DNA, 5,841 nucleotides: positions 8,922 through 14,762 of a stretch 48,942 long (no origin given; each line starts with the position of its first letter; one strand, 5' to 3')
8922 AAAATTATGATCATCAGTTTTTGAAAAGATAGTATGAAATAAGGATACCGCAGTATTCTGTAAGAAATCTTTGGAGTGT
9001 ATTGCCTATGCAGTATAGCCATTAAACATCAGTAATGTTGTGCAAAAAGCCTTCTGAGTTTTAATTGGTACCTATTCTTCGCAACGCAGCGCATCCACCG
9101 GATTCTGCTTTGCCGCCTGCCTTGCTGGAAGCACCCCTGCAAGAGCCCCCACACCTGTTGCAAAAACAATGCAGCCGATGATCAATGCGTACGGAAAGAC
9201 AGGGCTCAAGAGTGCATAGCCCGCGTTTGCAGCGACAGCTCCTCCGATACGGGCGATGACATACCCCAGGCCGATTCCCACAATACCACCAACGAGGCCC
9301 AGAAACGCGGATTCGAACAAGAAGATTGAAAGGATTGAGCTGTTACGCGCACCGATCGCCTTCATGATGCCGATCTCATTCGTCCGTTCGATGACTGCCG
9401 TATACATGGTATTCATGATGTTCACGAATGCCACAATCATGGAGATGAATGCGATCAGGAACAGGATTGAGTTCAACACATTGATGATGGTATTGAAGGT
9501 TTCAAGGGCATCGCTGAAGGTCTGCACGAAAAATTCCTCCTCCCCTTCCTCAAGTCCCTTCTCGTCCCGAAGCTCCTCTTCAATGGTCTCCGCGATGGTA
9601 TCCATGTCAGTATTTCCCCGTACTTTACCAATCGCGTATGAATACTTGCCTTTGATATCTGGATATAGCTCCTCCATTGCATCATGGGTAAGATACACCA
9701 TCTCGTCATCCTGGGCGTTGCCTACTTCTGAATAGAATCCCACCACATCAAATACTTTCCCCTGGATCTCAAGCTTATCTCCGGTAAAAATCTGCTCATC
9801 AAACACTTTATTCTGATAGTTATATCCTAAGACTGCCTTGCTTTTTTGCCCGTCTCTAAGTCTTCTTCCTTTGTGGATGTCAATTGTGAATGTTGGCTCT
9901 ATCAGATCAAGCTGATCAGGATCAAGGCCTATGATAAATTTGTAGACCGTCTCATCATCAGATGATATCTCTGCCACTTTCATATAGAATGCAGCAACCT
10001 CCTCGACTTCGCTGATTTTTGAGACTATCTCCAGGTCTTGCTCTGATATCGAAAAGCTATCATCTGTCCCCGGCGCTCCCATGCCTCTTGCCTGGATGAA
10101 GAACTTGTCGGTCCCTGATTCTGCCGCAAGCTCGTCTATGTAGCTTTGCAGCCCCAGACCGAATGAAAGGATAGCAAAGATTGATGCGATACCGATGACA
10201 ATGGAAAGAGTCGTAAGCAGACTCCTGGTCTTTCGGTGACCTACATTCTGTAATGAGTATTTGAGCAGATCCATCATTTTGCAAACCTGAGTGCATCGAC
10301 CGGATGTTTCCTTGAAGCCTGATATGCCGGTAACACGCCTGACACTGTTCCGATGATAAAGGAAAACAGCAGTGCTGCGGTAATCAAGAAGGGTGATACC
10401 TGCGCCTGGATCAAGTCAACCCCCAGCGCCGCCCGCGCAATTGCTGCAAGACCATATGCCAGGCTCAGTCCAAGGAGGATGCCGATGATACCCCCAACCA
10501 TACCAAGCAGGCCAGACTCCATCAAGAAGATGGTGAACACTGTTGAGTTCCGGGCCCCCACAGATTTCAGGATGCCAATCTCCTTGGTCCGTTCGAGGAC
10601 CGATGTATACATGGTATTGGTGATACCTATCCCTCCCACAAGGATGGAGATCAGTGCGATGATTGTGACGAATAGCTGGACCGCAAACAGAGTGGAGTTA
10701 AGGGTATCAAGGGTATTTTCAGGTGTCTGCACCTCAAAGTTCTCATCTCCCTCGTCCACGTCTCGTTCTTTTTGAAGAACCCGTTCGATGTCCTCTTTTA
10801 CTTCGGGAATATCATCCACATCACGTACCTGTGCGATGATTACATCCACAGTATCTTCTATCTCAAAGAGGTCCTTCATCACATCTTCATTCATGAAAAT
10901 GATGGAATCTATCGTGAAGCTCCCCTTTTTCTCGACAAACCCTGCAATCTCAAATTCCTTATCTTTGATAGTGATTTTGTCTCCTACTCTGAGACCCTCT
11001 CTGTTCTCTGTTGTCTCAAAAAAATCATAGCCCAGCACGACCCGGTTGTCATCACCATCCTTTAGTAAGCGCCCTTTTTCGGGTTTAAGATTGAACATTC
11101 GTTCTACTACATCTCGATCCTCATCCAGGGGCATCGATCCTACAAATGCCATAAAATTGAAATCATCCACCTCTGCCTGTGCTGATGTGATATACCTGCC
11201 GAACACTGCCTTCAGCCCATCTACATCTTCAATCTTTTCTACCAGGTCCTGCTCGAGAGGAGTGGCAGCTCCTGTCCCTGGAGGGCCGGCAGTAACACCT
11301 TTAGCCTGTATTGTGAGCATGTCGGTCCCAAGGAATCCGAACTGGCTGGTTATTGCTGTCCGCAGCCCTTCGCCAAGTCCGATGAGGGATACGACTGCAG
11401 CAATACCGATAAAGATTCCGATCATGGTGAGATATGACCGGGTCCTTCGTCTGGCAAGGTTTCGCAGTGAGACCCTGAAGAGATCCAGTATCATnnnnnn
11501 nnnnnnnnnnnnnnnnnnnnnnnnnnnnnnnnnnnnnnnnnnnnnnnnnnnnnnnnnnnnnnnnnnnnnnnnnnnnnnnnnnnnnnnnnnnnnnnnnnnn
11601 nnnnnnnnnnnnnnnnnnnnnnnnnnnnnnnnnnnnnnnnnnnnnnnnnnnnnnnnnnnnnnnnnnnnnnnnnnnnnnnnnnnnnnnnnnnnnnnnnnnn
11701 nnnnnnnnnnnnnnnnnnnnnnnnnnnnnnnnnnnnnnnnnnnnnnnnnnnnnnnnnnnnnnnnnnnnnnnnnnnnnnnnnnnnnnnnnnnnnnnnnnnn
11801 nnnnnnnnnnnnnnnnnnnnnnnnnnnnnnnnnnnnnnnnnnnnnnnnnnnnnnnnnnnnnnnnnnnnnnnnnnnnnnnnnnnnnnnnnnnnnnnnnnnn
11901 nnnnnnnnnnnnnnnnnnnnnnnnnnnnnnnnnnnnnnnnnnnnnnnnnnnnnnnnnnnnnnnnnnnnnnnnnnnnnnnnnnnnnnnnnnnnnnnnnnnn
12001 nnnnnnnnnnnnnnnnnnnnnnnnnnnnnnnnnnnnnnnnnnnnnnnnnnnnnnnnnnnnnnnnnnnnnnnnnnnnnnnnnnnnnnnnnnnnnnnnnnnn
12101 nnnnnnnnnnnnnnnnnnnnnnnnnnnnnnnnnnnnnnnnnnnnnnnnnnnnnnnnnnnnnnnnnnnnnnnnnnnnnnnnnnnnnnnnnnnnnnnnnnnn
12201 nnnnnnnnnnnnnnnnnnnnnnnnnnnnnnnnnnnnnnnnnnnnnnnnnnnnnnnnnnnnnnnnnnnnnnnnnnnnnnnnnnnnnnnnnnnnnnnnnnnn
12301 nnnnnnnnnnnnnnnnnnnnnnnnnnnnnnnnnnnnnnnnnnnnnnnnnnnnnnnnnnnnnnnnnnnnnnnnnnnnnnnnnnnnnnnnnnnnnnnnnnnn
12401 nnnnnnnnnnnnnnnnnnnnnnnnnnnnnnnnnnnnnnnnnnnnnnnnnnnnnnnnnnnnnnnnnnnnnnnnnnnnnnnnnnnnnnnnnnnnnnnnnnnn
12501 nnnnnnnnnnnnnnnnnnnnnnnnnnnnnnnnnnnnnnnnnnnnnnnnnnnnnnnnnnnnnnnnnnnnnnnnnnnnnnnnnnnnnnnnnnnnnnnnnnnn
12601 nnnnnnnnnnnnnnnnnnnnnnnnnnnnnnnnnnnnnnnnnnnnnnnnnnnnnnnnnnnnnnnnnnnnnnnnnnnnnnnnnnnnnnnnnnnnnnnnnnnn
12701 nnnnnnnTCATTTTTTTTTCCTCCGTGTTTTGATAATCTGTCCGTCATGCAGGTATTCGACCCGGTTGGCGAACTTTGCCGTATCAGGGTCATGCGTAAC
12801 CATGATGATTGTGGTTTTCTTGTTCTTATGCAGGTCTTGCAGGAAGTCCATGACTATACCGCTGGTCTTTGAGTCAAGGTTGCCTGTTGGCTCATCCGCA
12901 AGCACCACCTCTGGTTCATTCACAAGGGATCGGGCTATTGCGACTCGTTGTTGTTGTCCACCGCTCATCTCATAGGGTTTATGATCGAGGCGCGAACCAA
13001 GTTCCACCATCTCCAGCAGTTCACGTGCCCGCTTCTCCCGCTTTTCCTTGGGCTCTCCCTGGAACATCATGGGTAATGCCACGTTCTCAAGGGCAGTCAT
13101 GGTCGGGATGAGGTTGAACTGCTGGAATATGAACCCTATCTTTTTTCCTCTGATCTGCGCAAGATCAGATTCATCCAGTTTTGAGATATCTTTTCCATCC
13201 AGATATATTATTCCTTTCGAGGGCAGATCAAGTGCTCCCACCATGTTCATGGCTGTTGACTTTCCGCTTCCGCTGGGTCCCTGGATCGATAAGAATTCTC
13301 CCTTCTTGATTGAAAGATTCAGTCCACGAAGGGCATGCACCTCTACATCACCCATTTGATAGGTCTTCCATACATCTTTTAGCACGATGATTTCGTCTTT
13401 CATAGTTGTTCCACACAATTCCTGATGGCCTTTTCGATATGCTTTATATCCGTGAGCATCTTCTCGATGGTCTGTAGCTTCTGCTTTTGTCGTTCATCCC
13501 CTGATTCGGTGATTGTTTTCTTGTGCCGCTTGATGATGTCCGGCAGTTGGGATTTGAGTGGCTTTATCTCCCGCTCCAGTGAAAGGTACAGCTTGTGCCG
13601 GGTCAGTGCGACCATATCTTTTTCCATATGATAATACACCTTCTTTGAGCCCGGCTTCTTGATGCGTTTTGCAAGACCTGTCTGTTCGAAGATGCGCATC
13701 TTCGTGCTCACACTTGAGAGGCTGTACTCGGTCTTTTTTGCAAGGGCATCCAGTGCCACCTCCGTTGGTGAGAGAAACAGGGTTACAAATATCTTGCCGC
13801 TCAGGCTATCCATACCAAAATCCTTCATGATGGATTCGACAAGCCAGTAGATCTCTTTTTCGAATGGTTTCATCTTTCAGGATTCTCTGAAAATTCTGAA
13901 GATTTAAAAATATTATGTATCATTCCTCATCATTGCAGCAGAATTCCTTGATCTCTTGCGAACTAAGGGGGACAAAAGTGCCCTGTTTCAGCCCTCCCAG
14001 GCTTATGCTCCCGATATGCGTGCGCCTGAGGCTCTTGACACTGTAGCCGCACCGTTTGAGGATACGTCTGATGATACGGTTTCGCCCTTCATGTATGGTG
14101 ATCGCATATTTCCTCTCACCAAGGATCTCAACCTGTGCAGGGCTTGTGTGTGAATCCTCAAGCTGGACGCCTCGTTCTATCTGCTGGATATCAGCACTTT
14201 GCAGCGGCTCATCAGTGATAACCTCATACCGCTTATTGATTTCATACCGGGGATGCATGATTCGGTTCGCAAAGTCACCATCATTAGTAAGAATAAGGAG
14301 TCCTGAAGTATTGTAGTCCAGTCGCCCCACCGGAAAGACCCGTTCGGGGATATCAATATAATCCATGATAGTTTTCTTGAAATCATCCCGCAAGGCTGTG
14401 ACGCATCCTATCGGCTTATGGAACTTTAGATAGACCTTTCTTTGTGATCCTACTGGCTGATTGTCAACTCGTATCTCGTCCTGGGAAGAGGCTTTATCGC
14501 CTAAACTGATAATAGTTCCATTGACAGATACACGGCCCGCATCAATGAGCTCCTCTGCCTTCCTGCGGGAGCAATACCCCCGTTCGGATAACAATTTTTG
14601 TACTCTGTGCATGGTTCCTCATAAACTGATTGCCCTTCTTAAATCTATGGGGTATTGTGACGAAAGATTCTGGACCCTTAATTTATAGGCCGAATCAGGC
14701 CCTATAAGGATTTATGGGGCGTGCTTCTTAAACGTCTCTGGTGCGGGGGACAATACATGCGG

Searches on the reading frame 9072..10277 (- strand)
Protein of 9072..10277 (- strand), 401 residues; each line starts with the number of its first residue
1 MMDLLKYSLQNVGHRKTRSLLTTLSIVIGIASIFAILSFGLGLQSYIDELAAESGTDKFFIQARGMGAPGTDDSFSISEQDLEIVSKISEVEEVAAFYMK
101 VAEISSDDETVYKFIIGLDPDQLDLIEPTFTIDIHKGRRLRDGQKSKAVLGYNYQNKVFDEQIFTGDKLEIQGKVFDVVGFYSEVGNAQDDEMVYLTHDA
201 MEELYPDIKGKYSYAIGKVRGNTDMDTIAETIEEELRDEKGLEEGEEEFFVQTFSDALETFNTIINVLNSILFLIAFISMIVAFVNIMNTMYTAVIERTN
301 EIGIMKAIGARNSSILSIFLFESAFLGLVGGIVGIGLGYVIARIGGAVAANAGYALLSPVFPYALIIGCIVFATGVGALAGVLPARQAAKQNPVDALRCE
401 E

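Call 67: search_protein_families(library=pfam, proteins=[window:9072-10277:-], max_evalue=0.00001)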
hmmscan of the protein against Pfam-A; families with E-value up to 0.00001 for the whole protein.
window:9072-10277:- (401 aa): 2 families
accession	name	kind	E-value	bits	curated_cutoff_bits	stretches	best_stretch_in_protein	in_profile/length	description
PF12704.14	MacB_PCD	-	9.1e-25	88.6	27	1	19-234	1-206/207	MacB-like periplasmic core domain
PF02687.27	FtsX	-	1.8e-21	76.8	25.5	1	274-393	2-120/120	FtsX-like permease C-terminal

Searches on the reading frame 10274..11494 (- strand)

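Call 67: search_protein_families(library=pfam, proteins=[window:10274-11494:-], max_evalue=0.00001)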
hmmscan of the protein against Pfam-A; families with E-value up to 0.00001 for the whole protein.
window:10274-11494:- (406 aa): 2 families
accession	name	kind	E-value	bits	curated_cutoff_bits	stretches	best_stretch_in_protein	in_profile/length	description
PF12704.14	MacB_PCD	-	5.6e-27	95.8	27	1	21-238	2-206/207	MacB-like periplasmic core domain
PF02687.27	FtsX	-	8.3e-21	74.7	25.5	1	278-398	2-120/120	FtsX-like permease C-terminal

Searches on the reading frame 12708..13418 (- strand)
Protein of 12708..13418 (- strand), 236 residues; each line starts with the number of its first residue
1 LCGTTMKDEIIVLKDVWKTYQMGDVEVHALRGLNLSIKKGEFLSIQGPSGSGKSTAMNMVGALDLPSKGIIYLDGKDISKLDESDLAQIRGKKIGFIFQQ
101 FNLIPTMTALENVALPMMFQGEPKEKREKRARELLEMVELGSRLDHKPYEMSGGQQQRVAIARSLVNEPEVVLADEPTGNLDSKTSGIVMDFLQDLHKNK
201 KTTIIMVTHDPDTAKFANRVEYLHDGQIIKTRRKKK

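Call 67: search_protein_families(library=pfam, proteins=[window:12708-13418:-], max_evalue=0.00001)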
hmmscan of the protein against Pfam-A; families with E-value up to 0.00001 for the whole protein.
window:12708-13418:- (236 aa): 1 family
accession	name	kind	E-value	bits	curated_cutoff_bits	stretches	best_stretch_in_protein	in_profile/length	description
PF00005.33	ABC_tran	-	3.2e-34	118.9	25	1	30-178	1-136/137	ABC transporter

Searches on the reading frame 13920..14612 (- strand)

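Call 67: search_protein_families(library=pfam, proteins=[window:13920-14612:-], max_evalue=0.00001)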
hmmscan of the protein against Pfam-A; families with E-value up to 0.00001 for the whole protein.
window:13920-14612:- (230 aa): 2 families
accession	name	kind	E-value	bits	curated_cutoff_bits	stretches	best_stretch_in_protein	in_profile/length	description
PF00849.27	PseudoU_synth_2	-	1.9e-19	70.8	26.8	1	61-185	2-150/152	RNA pseudouridylate synthase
PF01479.30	S4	-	4e-11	42.9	22.8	1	3-47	2-48/48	S4 domain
